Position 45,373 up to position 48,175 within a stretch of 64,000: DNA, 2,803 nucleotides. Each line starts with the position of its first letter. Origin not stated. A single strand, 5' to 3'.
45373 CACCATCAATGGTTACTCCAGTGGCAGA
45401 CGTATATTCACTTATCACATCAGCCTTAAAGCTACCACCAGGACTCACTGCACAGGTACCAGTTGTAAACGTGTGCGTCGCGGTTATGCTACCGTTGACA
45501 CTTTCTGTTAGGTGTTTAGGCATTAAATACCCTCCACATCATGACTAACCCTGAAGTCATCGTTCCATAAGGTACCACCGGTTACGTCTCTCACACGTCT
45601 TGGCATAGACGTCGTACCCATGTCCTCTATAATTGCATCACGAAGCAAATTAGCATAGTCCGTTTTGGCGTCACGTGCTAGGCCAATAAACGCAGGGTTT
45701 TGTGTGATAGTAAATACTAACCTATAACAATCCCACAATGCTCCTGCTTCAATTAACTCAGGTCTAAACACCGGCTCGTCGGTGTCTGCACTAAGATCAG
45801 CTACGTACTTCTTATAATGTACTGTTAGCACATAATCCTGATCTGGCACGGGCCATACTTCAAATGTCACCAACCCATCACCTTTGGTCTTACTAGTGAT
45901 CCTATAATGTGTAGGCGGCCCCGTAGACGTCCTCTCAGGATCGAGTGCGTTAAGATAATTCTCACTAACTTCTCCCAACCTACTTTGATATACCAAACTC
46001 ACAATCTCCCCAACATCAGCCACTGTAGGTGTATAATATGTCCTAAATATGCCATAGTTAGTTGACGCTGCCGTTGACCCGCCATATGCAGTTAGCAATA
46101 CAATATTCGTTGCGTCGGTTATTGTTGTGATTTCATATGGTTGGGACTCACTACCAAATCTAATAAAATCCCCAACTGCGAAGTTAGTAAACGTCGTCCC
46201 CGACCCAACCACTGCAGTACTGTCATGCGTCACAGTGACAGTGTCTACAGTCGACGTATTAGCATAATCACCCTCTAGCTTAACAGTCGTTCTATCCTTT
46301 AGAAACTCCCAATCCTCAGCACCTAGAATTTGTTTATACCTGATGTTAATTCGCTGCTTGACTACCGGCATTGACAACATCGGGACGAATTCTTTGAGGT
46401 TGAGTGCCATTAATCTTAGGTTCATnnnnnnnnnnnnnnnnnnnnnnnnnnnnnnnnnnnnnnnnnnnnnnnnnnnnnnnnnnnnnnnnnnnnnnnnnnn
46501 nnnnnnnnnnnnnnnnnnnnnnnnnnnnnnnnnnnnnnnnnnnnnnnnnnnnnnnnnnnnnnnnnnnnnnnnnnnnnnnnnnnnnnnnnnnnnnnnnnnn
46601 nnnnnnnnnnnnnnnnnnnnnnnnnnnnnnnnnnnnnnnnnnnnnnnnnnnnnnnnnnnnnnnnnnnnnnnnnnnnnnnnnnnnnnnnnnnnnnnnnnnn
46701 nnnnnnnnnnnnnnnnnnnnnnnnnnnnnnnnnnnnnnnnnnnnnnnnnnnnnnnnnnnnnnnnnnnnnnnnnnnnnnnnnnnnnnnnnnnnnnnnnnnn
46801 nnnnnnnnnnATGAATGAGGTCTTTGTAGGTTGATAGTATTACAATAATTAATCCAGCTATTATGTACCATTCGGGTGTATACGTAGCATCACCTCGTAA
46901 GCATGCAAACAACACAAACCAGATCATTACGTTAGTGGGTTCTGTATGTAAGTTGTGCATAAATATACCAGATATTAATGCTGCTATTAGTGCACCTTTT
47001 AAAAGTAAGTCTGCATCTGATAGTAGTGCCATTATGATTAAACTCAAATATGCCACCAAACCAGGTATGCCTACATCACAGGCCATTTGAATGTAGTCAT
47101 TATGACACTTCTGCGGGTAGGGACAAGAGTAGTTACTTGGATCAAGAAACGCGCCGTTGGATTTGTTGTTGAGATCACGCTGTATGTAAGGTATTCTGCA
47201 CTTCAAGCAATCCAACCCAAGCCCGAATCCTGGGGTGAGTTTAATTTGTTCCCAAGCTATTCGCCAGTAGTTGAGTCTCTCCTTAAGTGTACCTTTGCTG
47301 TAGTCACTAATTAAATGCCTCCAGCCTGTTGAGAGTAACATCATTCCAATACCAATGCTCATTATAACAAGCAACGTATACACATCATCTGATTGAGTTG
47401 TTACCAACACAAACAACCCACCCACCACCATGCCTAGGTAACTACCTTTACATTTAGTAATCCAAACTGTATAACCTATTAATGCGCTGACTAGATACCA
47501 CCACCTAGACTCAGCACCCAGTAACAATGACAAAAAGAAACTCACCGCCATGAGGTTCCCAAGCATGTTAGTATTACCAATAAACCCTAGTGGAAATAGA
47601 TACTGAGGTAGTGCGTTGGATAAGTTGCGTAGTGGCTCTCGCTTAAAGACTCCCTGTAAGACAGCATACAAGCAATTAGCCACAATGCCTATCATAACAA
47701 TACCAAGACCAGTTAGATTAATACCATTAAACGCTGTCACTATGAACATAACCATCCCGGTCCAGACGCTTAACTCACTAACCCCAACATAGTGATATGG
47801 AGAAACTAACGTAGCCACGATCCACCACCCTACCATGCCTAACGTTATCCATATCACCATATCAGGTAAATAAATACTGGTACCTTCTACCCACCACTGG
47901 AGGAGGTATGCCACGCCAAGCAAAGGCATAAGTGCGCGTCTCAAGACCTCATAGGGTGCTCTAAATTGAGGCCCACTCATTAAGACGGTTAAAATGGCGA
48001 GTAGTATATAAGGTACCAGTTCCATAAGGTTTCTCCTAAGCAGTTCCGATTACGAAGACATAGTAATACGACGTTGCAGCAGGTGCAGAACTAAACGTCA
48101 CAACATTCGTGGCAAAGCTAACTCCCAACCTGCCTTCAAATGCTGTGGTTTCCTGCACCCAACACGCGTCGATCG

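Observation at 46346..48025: Wzy_C (O-antigen ligase / O-oligosaccharyltransferase-like) 12-TM protein with TPRs embedded in the virion structural operon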

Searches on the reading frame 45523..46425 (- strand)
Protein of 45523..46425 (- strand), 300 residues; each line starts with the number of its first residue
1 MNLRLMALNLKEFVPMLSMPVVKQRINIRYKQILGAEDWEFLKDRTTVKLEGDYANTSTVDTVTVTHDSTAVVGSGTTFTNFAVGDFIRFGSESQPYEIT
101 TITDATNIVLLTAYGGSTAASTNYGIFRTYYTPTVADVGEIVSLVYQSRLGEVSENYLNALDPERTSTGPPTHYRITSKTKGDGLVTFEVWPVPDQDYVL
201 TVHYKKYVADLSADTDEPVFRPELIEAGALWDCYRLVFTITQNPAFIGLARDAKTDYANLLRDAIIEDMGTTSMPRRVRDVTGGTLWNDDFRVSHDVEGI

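Call 3: search_protein_families(library=pfam, proteins=[window:45523-46425:-], max_evalue=0.1)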
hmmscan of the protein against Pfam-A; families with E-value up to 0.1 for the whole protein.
window:45523-46425:- (300 aa): 1 family
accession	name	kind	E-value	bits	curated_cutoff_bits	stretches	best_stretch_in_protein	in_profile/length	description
PF24175.2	SU10_adaptor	-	2.3e-09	38.4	27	1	133-278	58-193/194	SU10 adaptor protein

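Call 4: search_protein_families(library=phrogs, proteins=[window:45523-46425:-], max_evalue=0.01)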
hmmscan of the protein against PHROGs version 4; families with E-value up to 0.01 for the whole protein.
window:45523-46425:- (300 aa): 9 families
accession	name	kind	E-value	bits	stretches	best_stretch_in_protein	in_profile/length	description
phrog_1980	-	tail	2.2e-11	44.8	1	60-127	6-76/449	tail fiber protein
phrog_38424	-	unknown function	1.8e-09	37.9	1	60-153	6-100/488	-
phrog_34307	-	unknown function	4.7e-07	30.1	1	61-128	7-74/407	-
phrog_2712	-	tail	2.5e-06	27.2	1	61-127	383-449/700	tail fiber protein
phrog_6567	-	unknown function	4e-05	24.7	1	58-130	38-110/272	-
phrog_24607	-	tail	7.9e-05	22.3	1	59-143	6-93/674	tail protein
phrog_3299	-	unknown function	0.00015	20.4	1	61-132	6-80/1385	-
phrog_28473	-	tail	0.00034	20.8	1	61-132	14-88/367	tail fiber protein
phrog_17834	-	unknown function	0.00036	20.6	1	62-124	11-76/458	-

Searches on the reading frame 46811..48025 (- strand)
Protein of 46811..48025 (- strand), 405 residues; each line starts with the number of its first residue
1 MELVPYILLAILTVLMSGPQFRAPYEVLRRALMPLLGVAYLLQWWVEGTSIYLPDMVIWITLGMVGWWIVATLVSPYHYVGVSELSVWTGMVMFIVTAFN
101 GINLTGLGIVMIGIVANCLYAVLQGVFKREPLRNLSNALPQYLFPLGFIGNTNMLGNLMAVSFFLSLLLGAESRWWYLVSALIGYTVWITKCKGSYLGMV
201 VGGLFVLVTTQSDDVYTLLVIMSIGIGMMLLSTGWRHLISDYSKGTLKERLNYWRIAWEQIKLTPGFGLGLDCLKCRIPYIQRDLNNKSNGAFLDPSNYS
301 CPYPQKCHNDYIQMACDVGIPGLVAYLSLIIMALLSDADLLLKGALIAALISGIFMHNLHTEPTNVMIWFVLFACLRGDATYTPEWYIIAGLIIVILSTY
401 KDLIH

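Call 35: search_solved_structures(query=A2, max_evalue=10, show_alignments=3)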
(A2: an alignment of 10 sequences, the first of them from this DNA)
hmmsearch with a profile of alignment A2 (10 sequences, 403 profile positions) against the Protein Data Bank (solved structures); distinct sequences matched with E-value up to 10: 0.

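Call 51: search_protein_representatives(alignment_id=A2)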
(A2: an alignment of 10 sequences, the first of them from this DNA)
Query: 10 sequences, 403 profile positions. Proteins with E-value up to 0.001 (for the whole library): 9854; up to 1e-10: 672; up to 1e-30: 55. The best 150 are listed.
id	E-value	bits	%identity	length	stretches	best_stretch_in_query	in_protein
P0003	7.3e-189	644.3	-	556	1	1-403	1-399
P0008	2.1e-158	544.0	-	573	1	2-399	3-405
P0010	1.8e-152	524.5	-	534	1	2-402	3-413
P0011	6.9e-147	506.1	-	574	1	1-395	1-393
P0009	1.6e-132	458.8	-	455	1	81-402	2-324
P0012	4.5e-129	447.4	-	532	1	1-396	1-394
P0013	9.0e-122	423.4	-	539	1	2-400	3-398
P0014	4.5e-105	368.4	-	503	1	64-399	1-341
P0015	5.1e-104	364.9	-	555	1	1-400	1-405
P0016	3.2e-100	352.4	-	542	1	2-397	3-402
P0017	2.2e-97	343.0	-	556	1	2-389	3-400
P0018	4.4e-97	342.1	-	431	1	111-395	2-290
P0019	4.8e-92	325.5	-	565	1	2-397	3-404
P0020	2.2e-91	323.3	-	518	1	4-392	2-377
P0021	3.2e-89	316.1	-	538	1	2-398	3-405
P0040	6.2e-61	223.0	-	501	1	11-387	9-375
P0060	3.3e-31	125.1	-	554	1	58-389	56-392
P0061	4.3e-31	124.7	-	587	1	34-371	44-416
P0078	2.7e-25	105.6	-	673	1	11-391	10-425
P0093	4.2e-23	98.4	-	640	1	13-375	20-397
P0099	1.5e-22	96.6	-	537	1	4-360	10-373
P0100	1.6e-22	96.5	-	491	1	6-397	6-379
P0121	5.5e-20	88.2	-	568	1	8-395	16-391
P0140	3.4e-18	82.3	-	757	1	6-377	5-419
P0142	4.3e-18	81.9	-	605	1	54-328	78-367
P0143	4.8e-18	81.8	-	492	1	41-401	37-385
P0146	1.2e-17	80.4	-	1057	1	24-330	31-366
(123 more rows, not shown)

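Call 52: find_encoding_contigs(protein=P0020, flank=8000, max_places=2)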
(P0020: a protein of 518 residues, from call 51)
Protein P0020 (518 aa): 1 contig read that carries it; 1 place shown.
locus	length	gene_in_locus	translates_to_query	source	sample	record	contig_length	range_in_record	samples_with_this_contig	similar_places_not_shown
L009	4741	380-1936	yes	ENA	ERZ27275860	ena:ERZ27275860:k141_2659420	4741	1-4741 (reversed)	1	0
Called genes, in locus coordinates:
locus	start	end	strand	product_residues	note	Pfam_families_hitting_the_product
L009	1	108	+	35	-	?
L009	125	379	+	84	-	-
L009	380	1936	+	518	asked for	PF04932:Wzy_C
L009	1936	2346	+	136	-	-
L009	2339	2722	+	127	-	-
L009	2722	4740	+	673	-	?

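Call 53: find_encoding_contigs(protein=P0040, flank=8000, max_places=2)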
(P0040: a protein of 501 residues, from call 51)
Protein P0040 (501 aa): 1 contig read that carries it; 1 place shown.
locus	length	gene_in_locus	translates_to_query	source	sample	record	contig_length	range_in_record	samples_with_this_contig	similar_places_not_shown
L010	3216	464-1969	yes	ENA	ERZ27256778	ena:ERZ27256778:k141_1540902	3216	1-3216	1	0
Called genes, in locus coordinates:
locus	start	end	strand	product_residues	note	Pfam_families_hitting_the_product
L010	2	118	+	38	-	?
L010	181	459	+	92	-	-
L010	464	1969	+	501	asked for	PF04932:Wzy_C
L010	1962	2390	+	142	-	-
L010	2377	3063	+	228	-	PF24175:SU10_adaptor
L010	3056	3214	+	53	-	?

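Call 54: find_encoding_contigs(protein=P0060, flank=8000, max_places=2)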
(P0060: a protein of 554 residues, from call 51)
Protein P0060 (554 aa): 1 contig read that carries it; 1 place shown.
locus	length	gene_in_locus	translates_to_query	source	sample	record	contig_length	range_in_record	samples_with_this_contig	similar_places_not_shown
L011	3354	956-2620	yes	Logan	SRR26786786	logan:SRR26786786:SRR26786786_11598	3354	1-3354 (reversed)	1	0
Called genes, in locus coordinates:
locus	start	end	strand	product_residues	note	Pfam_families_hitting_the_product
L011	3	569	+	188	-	?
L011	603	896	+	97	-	-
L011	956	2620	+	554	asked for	-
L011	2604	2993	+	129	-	-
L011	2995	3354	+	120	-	?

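Call 56: find_encoding_contigs(protein=P0100, flank=8000, max_places=2)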
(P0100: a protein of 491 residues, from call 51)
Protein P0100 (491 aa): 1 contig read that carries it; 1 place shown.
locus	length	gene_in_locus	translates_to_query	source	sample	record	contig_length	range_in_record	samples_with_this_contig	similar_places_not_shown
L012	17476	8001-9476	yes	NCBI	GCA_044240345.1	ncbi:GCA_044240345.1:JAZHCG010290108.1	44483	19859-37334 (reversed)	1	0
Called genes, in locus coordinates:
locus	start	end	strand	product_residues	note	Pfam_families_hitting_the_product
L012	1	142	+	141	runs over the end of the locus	-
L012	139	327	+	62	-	-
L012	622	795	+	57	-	-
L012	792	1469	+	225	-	-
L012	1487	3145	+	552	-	PF12236:Head-tail_con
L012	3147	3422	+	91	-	-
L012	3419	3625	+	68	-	-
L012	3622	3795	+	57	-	-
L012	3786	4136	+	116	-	-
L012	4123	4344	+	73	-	-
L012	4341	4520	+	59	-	PF10122:Zn_ribbon_Com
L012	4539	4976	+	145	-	PF11645:PDDEXK_5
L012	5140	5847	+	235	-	-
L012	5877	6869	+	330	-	PF20911:GP7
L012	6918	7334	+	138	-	PF21190:Bbp16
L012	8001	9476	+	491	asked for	PF04932:Wzy_C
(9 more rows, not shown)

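Call 57: find_encoding_contigs(protein=P0140, flank=8000, max_places=2)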
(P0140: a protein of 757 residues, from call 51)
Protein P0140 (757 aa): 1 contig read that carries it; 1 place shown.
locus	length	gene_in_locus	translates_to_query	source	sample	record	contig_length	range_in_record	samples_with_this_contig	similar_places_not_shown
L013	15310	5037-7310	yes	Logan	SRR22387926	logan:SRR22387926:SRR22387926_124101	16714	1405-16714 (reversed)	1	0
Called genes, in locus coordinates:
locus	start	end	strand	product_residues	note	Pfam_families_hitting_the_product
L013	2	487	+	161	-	?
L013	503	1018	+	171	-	-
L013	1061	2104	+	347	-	PF10124:Mu-like_gpT (faint), PF25209:Phage_capsid_4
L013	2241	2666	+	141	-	-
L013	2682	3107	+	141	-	-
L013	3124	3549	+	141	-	-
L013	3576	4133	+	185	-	-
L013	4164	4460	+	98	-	PF13426:PAS_9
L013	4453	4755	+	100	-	-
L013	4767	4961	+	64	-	-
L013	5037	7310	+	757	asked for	PF04932:Wzy_C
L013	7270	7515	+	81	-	-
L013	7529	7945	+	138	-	-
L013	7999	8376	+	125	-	-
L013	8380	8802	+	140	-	-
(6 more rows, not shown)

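Call 73: find_encoding_contigs(protein=P0099, flank=8000, max_places=2)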
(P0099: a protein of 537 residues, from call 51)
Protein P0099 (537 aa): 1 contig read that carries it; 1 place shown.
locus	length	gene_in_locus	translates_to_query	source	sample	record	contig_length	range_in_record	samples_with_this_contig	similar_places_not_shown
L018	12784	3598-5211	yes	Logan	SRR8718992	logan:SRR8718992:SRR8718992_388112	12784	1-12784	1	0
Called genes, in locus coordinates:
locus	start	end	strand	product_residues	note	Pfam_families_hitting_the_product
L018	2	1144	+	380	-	?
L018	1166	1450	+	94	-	-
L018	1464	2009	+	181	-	-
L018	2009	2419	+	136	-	-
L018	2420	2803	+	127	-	-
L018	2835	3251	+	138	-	-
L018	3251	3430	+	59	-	-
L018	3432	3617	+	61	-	-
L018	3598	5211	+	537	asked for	PF04932:Wzy_C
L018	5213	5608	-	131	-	PF07799:DUF1643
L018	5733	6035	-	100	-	-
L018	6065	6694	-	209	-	-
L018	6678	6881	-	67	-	PF02416:TatA_B_E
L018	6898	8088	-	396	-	-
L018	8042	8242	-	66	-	-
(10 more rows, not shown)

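Call 74: find_encoding_contigs(protein=P0061, flank=8000, max_places=2)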
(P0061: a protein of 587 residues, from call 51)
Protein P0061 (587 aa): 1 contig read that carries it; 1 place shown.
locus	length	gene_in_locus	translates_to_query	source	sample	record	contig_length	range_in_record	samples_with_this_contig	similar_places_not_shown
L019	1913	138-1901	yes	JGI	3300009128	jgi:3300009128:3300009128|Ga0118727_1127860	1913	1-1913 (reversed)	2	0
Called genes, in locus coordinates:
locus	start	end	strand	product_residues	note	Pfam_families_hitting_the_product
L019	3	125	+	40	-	?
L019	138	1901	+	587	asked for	PF04932:Wzy_C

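Call 75: find_encoding_contigs(protein=P0078, flank=8000, max_places=2)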
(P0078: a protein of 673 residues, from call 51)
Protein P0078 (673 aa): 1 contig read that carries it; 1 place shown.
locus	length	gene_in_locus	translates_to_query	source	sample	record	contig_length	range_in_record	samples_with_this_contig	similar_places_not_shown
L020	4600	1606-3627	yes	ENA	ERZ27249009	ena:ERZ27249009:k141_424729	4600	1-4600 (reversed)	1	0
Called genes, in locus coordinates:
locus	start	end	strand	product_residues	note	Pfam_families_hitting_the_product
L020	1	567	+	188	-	?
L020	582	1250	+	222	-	-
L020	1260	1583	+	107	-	-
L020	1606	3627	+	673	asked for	PF04932:Wzy_C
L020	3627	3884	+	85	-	-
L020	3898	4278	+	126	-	-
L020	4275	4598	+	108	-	?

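Call 76: find_encoding_contigs(protein=P0143, flank=8000, max_places=2)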
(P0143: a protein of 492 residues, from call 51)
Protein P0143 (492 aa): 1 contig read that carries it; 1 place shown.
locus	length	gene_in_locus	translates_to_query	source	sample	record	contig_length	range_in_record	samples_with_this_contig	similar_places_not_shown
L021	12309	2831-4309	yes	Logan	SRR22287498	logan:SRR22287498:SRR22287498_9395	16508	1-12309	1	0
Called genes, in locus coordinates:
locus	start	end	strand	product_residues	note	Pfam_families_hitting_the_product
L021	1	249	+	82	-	?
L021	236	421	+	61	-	-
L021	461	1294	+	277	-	-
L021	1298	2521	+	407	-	PF11651:P22_CoatProtein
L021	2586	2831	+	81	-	-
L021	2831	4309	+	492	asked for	PF04932:Wzy_C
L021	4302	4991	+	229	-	-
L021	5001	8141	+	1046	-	PF13385:Laminin_G_3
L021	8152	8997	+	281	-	-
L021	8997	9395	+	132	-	-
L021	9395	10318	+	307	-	-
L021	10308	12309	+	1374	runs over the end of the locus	-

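Call 101: search_dna_similar(query=P0143, collection=phages, mode=protein, max_evalue=0.001, max_rows=15)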
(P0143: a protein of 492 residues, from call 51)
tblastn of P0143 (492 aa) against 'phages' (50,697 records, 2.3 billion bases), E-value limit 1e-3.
No match.

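Call 102: search_dna_similar(query=P0100, collection=phages, mode=protein, max_evalue=0.001, max_rows=15)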
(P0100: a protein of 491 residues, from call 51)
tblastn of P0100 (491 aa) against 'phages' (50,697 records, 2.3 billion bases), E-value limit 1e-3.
No match.

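Call 103: search_dna_similar(query=P0140, collection=phages, mode=protein, max_evalue=0.001, max_rows=15)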
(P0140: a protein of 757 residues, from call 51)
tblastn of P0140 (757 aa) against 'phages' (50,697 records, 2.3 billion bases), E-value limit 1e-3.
No match.

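Call 115: search_protein_families(library=pfam, proteins=[P0061, P0093, P0099, P0121, P0142, P0146, P0140, P0078, P0100, P0143], max_evalue=0.01)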
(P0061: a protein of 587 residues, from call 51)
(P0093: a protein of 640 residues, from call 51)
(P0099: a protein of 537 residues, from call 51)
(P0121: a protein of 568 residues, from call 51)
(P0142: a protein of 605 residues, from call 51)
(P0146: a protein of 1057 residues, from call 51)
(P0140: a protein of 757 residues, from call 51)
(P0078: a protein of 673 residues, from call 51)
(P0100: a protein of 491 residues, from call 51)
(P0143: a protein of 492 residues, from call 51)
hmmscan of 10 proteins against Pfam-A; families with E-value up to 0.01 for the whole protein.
P0061 (587 aa): 6 families
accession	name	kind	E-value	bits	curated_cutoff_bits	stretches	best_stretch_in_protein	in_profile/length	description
PF04932.20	Wzy_C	-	6.5e-20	71.9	31.7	1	193-356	3-149/149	O-Antigen ligase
PF00515.34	TPR_1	-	2.9e-05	24.1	27.8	1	536-568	2-34/34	Tetratricopeptide repeat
PF07719.23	TPR_2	-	0.0011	19.4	27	1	536-567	2-33/34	Tetratricopeptide repeat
PF13181.12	TPR_8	-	0.0045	17.5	25.7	0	537-563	3-29/34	Tetratricopeptide repeat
PF13424.12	TPR_12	-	0.0064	17.1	30.1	0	537-562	5-30/77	Tetratricopeptide repeat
PF13174.12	TPR_6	-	0.0065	17.5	26.3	0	537-560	2-25/33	Tetratricopeptide repeat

P0093 (640 aa): 10 families
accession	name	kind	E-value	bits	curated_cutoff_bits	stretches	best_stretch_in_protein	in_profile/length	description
PF04932.20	Wzy_C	-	4.2e-23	82.2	31.7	1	204-343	4-149/149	O-Antigen ligase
PF13428.12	TPR_14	-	5.7e-08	33.1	23.5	0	487-520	6-39/44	Tetratricopeptide repeat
PF07719.23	TPR_2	-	4.2e-07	30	27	0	488-513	7-32/34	Tetratricopeptide repeat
PF14559.12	TPR_19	-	2e-06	28.4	25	0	572-629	4-61/68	Tetratricopeptide repeat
PF13432.12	TPR_16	-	7.2e-05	23.6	32.7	0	488-554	3-63/65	Tetratricopeptide repeat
PF13414.12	TPR_11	-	9.5e-05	22.5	26.8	0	490-526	2-38/42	TPR repeat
PF00515.34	TPR_1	-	0.0002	21.5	27.8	0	572-591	14-33/34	Tetratricopeptide repeat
PF13424.12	TPR_12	-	0.00021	21.9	30.1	0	447-509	4-72/77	Tetratricopeptide repeat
PF23914.1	TPR_CcmH_CycH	-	0.00066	20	42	0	558-629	49-123/158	Cytochrome c-type biogenesis protein H TPR domain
PF13431.12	TPR_17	-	0.00091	19.8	24.4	0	505-533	2-27/34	Tetratricopeptide repeat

P0099 (537 aa): 1 family
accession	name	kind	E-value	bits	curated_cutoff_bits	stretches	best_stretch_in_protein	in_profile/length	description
PF04932.20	Wzy_C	-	4.1e-17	62.8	31.7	1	183-332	4-149/149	O-Antigen ligase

P0121 (568 aa): 1 family
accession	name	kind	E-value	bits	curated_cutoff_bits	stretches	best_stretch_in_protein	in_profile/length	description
PF04932.20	Wzy_C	-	1.1e-12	48.4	31.7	1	190-320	2-149/149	O-Antigen ligase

P0142 (605 aa): 6 families
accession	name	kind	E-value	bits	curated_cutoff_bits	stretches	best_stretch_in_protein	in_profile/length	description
PF04932.20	Wzy_C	-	9.6e-21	74.6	31.7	1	212-364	4-149/149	O-Antigen ligase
PF07719.23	TPR_2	-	3.8e-06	27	27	0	553-585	1-33/34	Tetratricopeptide repeat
PF00515.34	TPR_1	-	0.00011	22.3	27.8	0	554-585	2-33/34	Tetratricopeptide repeat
PF13414.12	TPR_11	-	0.00014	22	26.8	1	534-567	8-42/42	TPR repeat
PF13371.12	TPR_9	-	0.00093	19.6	35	1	536-600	11-70/73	Tetratricopeptide repeat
PF13432.12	TPR_16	-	0.0013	19.6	32.7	1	534-584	11-62/65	Tetratricopeptide repeat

P0146 (1057 aa): 14 families
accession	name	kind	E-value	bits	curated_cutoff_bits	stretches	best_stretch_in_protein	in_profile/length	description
PF04932.20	Wzy_C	-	1.1e-21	77.6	31.7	1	208-361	4-149/149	O-Antigen ligase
PF14559.12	TPR_19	-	7e-14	52.4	25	0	632-681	12-61/68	Tetratricopeptide repeat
PF13431.12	TPR_17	-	3.6e-09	36.6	24.4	0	491-523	1-33/34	Tetratricopeptide repeat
PF07719.23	TPR_2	-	5e-09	36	27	0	507-529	5-27/34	Tetratricopeptide repeat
PF12895.13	ANAPC3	-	2.3e-08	34.6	27.2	1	483-560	3-80/82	Anaphase-promoting complex, cyclosome, subunit 3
PF23914.1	TPR_CcmH_CycH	-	1e-07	32.3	42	1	590-679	63-156/158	Cytochrome c-type biogenesis protein H TPR domain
PF13414.12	TPR_11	-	2.4e-07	30.8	26.8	1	745-786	1-42/42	TPR repeat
PF00515.34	TPR_1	-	7.6e-07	29.1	27.8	0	542-561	7-26/34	Tetratricopeptide repeat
PF13424.12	TPR_12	-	2.7e-06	27.9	30.1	0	538-562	5-29/77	Tetratricopeptide repeat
PF13181.12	TPR_8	-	9.4e-06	25.8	25.7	0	612-644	2-34/34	Tetratricopeptide repeat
PF13432.12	TPR_16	-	6.9e-05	23.6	32.7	0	483-523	11-51/65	Tetratricopeptide repeat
PF13425.11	O-antigen_lig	-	0.00014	21.3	31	1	163-262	159-261/462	O-antigen ligase like membrane protein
PF25060.1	ARM_TT21_2nd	-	0.0052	16.7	27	0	741-785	225-269/270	Tetratricopeptide repeat protein 21 second ARM domain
PF13174.12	TPR_6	-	0.0079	17.2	26.3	0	540-560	4-24/33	Tetratricopeptide repeat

P0140 (757 aa): 1 family
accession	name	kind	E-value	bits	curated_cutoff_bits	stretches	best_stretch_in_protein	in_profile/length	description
PF04932.20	Wzy_C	-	6.8e-11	42.6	31.7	1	185-354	4-149/149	O-Antigen ligase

P0078 (673 aa): 1 family
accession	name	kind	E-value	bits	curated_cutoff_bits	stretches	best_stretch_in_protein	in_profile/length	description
PF04932.20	Wzy_C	-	7.9e-19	68.4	31.7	1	183-345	4-148/149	O-Antigen ligase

P0100 (491 aa): 1 family
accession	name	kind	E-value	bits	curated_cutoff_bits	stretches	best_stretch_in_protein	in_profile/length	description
PF04932.20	Wzy_C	-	3e-13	50.3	31.7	1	151-307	6-149/149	O-Antigen ligase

P0143 (492 aa): 1 family
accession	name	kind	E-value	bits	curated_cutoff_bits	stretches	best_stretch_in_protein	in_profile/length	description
PF04932.20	Wzy_C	-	3.9e-13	49.9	31.7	1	166-309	2-149/149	O-Antigen ligase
